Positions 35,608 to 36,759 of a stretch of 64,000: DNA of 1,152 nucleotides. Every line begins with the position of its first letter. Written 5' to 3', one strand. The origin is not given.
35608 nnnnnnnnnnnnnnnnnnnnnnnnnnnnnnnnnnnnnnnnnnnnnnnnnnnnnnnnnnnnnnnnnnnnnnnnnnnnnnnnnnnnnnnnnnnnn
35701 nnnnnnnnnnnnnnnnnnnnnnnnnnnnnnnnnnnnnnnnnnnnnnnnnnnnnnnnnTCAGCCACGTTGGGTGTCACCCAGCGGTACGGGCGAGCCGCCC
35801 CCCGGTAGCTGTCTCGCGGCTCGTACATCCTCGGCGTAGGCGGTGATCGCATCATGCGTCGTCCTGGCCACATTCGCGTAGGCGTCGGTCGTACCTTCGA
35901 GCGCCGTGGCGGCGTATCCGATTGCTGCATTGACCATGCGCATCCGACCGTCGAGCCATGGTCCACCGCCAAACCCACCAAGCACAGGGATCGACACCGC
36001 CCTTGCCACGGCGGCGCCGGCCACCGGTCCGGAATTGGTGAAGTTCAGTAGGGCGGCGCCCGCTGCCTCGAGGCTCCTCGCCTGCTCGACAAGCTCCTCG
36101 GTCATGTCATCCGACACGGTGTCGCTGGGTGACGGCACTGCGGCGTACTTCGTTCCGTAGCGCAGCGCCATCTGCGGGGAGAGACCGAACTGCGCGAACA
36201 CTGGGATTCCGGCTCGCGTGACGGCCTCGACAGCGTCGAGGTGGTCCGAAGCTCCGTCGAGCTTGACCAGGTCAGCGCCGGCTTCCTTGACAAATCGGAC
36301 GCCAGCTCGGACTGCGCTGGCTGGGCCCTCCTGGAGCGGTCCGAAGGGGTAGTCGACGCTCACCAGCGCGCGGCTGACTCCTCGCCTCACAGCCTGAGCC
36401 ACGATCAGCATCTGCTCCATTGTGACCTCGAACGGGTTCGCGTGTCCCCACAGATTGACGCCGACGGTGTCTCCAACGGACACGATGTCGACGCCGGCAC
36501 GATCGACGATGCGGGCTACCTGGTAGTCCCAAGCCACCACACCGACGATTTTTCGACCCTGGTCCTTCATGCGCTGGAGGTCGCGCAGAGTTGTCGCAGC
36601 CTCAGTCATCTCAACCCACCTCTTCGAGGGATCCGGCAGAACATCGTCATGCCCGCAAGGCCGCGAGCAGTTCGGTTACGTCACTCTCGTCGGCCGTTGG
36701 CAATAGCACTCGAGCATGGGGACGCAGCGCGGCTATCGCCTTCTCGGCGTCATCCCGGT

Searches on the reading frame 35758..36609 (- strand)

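Call 41: search_protein_families(library=pfam, proteins=[window:35758-36609:-], max_evalue=0.0001)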
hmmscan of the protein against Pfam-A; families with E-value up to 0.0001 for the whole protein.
window:35758-36609:- (283 aa): 1 family
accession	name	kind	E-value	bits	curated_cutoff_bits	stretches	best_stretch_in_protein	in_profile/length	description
PF02548.21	Pantoate_transf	-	1.3e-61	208.8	28.7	1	6-265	2-254/259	Ketopantoate hydroxymethyltransferase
